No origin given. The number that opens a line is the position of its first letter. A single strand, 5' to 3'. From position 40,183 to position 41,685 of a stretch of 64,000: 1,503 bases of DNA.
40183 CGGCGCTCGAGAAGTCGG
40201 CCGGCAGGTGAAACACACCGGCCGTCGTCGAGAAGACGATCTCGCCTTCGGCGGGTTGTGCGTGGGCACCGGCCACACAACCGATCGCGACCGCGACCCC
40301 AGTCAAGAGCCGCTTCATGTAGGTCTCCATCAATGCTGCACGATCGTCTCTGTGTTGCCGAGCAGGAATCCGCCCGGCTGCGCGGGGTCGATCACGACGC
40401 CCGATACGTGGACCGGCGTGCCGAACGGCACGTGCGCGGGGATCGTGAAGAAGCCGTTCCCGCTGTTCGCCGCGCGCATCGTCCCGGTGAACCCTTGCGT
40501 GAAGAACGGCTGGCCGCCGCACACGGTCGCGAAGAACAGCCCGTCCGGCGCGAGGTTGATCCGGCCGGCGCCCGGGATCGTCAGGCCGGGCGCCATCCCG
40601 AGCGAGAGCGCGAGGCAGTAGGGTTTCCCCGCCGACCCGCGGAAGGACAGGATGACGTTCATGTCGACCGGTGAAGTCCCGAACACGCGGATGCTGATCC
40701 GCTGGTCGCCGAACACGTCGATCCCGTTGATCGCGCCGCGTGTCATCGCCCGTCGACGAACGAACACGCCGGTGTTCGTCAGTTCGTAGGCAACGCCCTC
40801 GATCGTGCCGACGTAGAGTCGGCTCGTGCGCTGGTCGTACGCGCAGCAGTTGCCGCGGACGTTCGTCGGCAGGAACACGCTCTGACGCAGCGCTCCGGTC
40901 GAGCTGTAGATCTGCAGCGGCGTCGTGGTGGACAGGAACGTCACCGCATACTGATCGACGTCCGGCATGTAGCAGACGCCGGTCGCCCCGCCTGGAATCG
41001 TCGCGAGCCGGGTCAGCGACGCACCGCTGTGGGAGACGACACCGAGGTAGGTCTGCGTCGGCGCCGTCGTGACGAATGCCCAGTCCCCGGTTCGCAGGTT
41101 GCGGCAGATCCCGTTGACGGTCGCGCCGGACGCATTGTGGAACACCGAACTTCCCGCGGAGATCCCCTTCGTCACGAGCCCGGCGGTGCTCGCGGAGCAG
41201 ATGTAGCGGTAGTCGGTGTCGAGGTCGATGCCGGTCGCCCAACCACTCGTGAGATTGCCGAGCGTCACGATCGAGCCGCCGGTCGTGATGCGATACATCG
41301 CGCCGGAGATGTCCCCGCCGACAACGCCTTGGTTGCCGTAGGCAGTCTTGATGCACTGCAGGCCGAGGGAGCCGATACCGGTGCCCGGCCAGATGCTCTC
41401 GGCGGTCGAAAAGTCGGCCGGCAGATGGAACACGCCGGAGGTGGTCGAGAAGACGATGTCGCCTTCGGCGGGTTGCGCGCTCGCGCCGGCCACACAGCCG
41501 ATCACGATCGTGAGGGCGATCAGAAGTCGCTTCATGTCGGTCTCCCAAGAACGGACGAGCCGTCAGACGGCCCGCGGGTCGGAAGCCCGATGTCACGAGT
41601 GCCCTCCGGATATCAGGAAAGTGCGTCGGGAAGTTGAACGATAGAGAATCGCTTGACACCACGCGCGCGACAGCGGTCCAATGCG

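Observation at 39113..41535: Near-identical tandem duplicate of a paralog-family gene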

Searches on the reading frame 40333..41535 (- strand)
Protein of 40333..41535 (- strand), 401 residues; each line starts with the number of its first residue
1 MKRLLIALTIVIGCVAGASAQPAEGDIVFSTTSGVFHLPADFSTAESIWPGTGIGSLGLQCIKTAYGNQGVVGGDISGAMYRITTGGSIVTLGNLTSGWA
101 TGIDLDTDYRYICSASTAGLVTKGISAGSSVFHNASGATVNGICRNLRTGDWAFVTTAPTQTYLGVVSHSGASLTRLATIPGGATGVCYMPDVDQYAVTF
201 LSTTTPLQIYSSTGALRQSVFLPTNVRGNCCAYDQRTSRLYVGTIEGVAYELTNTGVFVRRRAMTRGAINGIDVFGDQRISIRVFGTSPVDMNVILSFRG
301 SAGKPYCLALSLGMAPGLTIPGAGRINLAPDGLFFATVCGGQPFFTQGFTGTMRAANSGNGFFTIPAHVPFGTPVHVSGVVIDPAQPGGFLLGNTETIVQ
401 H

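Call 4: search_protein_families(library=pfam, proteins=[window:40333-41535:-], max_evalue=1)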
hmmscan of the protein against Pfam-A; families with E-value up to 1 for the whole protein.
window:40333-41535:- (401 aa): 0 families

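Call 7: find_homologous_proteins(query=window:40333-41535:-, max_evalue=0.001)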
Query window:40333-41535:- (401 aa): 5 proteins with E <= 0.001 among 8000 candidates.
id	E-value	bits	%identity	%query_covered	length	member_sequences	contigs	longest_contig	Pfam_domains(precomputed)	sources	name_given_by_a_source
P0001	2.5e-263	891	100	100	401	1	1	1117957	-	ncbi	-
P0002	4.8e-215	732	80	100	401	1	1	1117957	-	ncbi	-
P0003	2.2e-189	648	70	100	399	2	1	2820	-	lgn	-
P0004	6.7e-150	518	57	100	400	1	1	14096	-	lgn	-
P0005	7.3e-143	494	55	100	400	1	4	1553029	-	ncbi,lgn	-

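Call 8: search_protein_families(library=ncbifam, proteins=[window:40333-41535:-], max_evalue=1)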
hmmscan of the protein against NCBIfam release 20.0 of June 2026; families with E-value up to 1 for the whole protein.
window:40333-41535:- (401 aa): 0 families

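Call 10: find_encoding_contigs(protein=P0005, flank=10000, max_places=4)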
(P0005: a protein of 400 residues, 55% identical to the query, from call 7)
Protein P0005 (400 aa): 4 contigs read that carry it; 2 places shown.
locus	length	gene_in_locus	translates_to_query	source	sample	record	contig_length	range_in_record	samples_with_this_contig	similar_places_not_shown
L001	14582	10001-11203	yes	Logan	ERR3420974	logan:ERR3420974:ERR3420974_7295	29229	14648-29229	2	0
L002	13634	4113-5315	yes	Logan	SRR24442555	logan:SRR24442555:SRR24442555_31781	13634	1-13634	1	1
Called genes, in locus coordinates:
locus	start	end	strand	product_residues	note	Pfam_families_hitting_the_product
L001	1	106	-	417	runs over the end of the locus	PF07690:MFS_1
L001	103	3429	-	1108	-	PF25199:nSTAND_NTPase5 (faint), PF00158:Sigma54_activat (faint), PF12775:AAA_7 (faint), PF13191:AAA_16 (faint), PF00004:AAA (weak), PF07724:AAA_2, PF07728:AAA_5 (weak), PF10431:ClpB_D2-small, +2 more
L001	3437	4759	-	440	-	PF05787:PhoX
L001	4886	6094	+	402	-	PF07676:PD40 (faint)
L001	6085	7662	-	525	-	PF01435:Peptidase_M48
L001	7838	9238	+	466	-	PF01212:Beta_elim_lyase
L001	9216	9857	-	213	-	-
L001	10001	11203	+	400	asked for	-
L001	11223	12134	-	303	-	PF09935:DUF2167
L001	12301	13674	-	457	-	PF13415:Beta-prop_FBX42 (faint), PF24681:Kelch_KLHDC2_KLHL20_DRC7 (faint), PF25210:Kelch_FKB95 (faint)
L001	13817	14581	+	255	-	?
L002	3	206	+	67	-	?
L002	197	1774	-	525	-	PF01435:Peptidase_M48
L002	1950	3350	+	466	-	PF01212:Beta_elim_lyase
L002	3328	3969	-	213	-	-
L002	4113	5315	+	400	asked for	-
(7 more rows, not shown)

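Call 19: find_encoding_contigs(protein=P0001, flank=10000, max_places=4)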
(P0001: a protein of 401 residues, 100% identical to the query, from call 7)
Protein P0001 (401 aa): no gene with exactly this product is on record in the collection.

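Call 20: find_encoding_contigs(protein=P0003, flank=10000, max_places=4)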
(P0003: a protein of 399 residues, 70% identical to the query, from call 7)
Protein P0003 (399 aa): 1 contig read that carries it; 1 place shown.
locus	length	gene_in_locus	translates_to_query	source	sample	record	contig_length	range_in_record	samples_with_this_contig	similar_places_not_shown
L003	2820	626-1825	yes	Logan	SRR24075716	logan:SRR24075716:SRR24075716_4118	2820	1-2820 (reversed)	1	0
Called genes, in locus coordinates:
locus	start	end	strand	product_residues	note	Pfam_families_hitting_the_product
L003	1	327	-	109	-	?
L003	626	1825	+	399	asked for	-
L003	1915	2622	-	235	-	-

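Call 21: find_encoding_contigs(protein=P0004, flank=10000, max_places=4)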
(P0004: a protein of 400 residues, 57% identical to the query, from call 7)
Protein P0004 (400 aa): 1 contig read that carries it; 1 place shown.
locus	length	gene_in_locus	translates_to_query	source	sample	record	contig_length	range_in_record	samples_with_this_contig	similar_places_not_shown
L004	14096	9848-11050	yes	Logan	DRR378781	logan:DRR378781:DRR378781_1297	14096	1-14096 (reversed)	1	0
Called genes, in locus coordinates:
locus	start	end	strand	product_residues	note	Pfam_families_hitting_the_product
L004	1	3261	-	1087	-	?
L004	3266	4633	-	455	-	PF05787:PhoX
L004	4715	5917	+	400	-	PF07676:PD40 (faint)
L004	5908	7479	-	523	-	PF01435:Peptidase_M48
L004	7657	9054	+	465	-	PF01212:Beta_elim_lyase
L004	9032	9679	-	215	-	-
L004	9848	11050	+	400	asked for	-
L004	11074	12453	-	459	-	PF07992:Pyr_redox_2, PF13450:NAD_binding_8 (faint), PF13738:Pyr_redox_3 (faint), PF00070:Pyr_redox, PF02852:Pyr_redox_dim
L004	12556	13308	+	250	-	-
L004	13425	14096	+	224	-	?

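Call 24: predict_structure(alignment_id=A2)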
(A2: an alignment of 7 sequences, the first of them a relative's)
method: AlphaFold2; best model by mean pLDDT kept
length: 401 residues; sequences in the alignment: 7
mean_pLDDT: 72.4   pTM: 0.71
mean pLDDT of the five models: 72.4, 71.5, 62.9, 51.0, 43.9
residues with pLDDT >= 90: 116; 70-90: 121; 50-70: 96; < 50: 68
segments of 3 or more residues with pLDDT < 50: 1-18, 300-306, 314-349
pLDDT, mean of each block of 10 residues (from residue 1): 37 38 86 89 84 67 81 89 82 82 80 88 72 88 84 83 89 92 92 90 94 94 90 87 96 93 91 77 53 58 50 45 27 31 38 55 61 58 54 54 48
secondary structure, 60 per line:
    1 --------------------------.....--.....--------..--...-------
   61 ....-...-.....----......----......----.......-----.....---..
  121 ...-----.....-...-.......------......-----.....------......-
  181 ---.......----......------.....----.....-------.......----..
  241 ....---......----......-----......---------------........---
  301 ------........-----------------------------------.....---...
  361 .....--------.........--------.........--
elements in order: E27-31 E34-38 E61-64 E70-74 E79-84 E89-94 E99-105 E111-115 E119-123 E129-133 E139-145 E152-157 E163-167 E174-179 E184-190 E195-200 E207-211 E216-220 E228-234 E239-244 E248-253 E258-263 E269-274 E290-297 E307-314 E350-354 E358-365 E374-382 E391-399

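Call 26: search_protein_representatives(alignment_id=A2)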
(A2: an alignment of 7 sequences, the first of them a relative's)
Query: 7 sequences, 401 profile positions. Proteins with E-value up to 0.001 (for the whole library): 1984; up to 1e-10: 843; up to 1e-30: 118. The best 150 are listed.
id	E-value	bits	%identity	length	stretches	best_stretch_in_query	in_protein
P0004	3.4e-204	694.7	-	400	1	1-401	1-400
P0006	1.0e-121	423.0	-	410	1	2-401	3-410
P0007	2.0e-85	303.6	-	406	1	10-400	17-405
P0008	8.1e-85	301.6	-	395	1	1-400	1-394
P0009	6.0e-81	288.8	-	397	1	3-399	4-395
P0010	8.7e-72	258.6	-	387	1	3-399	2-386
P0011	1.0e-66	242.0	-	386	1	13-399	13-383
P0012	6.6e-63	229.4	-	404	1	6-400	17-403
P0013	5.4e-62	226.4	-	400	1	8-401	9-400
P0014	1.6e-60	221.6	-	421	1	4-400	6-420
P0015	8.3e-53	196.1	-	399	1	6-400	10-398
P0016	1.8e-52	195.1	-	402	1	6-398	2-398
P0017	3.3e-52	194.2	-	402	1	1-398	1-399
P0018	4.4e-52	193.8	-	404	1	4-398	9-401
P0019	5.5e-52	193.4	-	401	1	7-400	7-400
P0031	2.7e-45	171.4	-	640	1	29-400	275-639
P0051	4.2e-39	151.0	-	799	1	15-399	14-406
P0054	5.4e-39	150.7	-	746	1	48-400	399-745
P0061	1.7e-37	145.7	-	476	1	5-376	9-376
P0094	2.3e-33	132.1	-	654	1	24-399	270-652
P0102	8.5e-33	130.2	-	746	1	23-399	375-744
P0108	4.1e-32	128.0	-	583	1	30-399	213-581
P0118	3.0e-31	125.1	-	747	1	60-401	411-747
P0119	4.2e-31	124.7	-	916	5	65-390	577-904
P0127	5.3e-30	121.0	-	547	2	3-400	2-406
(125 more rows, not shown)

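Call 30: search_protein_families(library=pfam, alignment_id=A3, max_evalue=0.01)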
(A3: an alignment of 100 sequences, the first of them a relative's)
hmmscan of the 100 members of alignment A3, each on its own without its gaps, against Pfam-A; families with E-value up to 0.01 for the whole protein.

A. member 1, P0001 (401 aa): 0 families

B. families by the number of members that match (of 100 scanned): 14 families
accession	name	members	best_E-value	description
PF08450.18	SGL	6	6e-09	SMP-30/Gluconolactonase/LRE-like region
PF22701.2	Mala_s_1-like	6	1.3e-05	Mal s 1 allergenic protein-like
PF21959.2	DUF6923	4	5.6e-06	Repeat of unknown function (DUF6923)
PF24684.1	Vgb_lyase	3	0.00028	Virginiamycin B lyase family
PF01436.27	NHL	3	0.004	NHL repeat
PF03088.22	Str_synth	3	0.0047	Strictosidine synthase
PF25174.1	Beta-prop_THOC3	1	0.0023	THOC3 beta-propeller domain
PF06977.17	SdiA-regulated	1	0.0032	SdiA-regulated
PF22173.2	APH-like_N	1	0.0041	Acylamino-acid-releasing enzyme-like, N-terminal domain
PF23393.2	Beta-prop_WDR90_POC16_2nd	1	0.0073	WDR90/POC16, second beta-propeller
PF03958.22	Secretin_N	1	0.0074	Bacterial type II/III secretion system short domain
PF15232.11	DUF4585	1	0.0078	Domain of unknown function (DUF4585)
PF25172.1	Beta-prop_WDR3_2nd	1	0.0096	WDR3 second beta-propeller domain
PF16819.11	DUF5074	1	0.0098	Domain of unknown function (DUF5074)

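Call 31: find_related_loci(query=A1, collection=genome_contigs, flank=10000)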
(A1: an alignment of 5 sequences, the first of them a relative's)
Query A1 (401 aa) in genome_contigs; peptide patterns used: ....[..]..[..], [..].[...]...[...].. (x = any residue, [..] = any of these).
309 stretches matched a pattern, but none encodes a relative of the query by tblastn (E <= 1e-3).

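Call 33: list_cluster_members(proteins=[P0001, P0002, P0005, P0006, P0007, P0008, P0009, P0010, P0012, P0013])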
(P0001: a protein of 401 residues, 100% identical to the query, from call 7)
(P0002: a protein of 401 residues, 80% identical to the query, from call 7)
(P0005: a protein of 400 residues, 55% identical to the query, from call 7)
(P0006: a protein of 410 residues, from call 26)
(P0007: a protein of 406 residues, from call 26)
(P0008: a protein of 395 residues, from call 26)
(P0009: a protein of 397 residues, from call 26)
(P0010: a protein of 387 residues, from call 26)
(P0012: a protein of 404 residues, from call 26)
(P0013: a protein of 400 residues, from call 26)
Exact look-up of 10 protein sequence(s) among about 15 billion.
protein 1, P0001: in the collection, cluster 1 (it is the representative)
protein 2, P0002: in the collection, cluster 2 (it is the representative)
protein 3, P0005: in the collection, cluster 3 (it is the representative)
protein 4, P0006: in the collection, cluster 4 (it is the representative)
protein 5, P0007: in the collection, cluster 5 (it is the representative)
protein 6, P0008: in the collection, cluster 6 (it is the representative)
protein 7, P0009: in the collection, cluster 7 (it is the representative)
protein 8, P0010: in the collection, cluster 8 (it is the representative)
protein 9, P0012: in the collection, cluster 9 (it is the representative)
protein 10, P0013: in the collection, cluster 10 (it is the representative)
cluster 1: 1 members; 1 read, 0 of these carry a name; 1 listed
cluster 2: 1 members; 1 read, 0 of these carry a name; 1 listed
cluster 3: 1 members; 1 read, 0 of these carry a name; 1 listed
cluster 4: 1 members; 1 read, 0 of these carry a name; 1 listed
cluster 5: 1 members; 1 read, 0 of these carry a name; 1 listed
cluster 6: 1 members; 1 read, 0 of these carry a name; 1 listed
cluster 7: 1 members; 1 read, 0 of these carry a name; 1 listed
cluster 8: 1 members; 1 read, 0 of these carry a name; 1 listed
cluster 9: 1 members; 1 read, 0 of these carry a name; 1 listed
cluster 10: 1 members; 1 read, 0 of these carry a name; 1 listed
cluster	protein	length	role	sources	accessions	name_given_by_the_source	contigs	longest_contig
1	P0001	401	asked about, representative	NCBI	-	-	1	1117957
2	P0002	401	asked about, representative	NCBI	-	-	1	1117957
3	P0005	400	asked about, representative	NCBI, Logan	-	-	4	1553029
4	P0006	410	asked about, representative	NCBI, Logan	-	-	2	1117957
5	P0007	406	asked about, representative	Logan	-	-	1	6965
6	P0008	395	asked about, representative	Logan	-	-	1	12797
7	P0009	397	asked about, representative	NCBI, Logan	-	-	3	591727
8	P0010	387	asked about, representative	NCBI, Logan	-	-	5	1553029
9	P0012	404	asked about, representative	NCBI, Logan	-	-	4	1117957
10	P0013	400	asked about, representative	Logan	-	-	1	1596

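Call 36: predict_structure(alignment_id=A3)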
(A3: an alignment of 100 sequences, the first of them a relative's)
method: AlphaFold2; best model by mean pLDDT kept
length: 401 residues; sequences in the alignment: 100
mean_pLDDT: 92.9   pTM: 0.91
mean pLDDT of the five models: 92.9, 92.2, 91.3, 90.9, 90.7
residues with pLDDT >= 90: 333; 70-90: 56; 50-70: 12; < 50: 0
segments of 3 or more residues with pLDDT < 50: none
pLDDT, mean of each block of 10 residues (from residue 1): 83 75 95 96 92 91 96 96 95 91 91 82 72 91 96 92 94 95 97 97 97 98 97 95 98 98 96 97 83 95 98 95 95 95 87 97 93 96 97 94 79
secondary structure, 60 per line:
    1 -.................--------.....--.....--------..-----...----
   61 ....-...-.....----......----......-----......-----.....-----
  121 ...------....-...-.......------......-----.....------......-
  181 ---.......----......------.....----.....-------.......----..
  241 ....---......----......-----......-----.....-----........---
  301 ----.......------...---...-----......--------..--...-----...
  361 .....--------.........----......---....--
elements in order: H2-18 E27-31 E34-38 E61-64 E70-74 E79-84 E89-94 E100-105 E111-115 E121-123 E130-133 E139-145 E152-157 E163-167 E174-179 E184-190 E195-200 E207-211 E216-220 E228-234 E239-244 E248-253 E258-263 E269-274 E280-284 E290-297 E305-311 E318-320 E324-326 H332-337 E350-352 E358-365 E374-382 E390-392 E396-399

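Call 42: fold_search(model_id=the predicted structure, library=pdb)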
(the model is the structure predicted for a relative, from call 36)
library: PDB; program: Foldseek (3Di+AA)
matches with E <= 10: 1957; with E <= 0.001: 1666
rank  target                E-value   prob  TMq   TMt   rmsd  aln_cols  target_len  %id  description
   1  8dvl_A                4.8e-12  1.00  0.55  0.37   8.3       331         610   11  Crystal structure of LRP6 E3E4 in complex with disulfide constrained peptide E3.18 (released 2023-03-29)
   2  8dvn_A                1.3e-11  1.00  0.55  0.37   9.8       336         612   11  Crystal structure of LRP6 E3E4 in complex with disulfide constrained peptide E3.10 (released 2023-03-29)
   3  3s8v_A                1.3e-11  1.00  0.54  0.37  10.3       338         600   11  Crystal structure of LRP6-Dkk1 complex (released 2011-10-26)
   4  1ijq_B                1.9e-11  1.00  0.54  0.69   2.9       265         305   11  Crystal Structure of the LDL Receptor YWTD-EGF Domain Pair (released 2001-05-23)
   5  8s9p_B                2.7e-11  1.00  0.57  0.26  14.6       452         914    8  1:1:1 agrin/LRP4/MuSK complex (released 2023-05-17)
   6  1ijq_A                3.0e-11  1.00  0.55  0.70   2.7       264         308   12  Crystal Structure of the LDL Receptor YWTD-EGF Domain Pair (released 2001-05-23)
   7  3m0c_C                5.4e-11  1.00  0.55  0.52   2.7       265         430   12  The X-ray Crystal Structure of PCSK9 in Complex with the LDL receptor (released 2011-03-16)
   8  6h15_A                6.7e-11  1.00  0.55  0.37   9.9       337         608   12  Structure of LRP6 P3E3P4E4 in complex with VHH L-P2-B10 (released 2019-01-30)
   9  6h16_A                7.8e-11  1.00  0.56  0.38   2.8       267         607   13  Structure of LRP6 P3E3P4E4 in complex with VHH L-P2-D07 (released 2019-01-30)
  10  8ffe_A                8.7e-11  1.00  0.56  0.37   2.6       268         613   10  Crystal structure of LRP6 E1E2 domains bound to YW210.09 Fab and engineered XWnt8 peptide (released 2023-03-08)
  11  8dvm_A                1.2e-10  1.00  0.55  0.37   3.1       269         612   13  Crystal structure of LRP6 E3E4 in complex with disulfide constrained peptide E3.6 (released 2023-03-29)
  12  3s2k_B                1.2e-10  1.00  0.55  0.37  10.7       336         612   10  Structural basis of Wnt signaling inhibition by Dickkopf binding to LRP5/6. (released 2011-11-02)
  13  3s8v_B                1.2e-10  1.00  0.50  0.34  11.7       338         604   11  Crystal structure of LRP6-Dkk1 complex (released 2011-10-26)
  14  7bie_A                1.2e-10  1.00  0.47  0.63   8.0       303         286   13  Crystal structure of nvWrap-T, a 7-bladed symmetric propeller (released 2021-09-22)
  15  4a0p_A                1.3e-10  1.00  0.53  0.36  11.4       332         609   11  Crystal structure of LRP6P3E3P4E4 (released 2011-10-26)
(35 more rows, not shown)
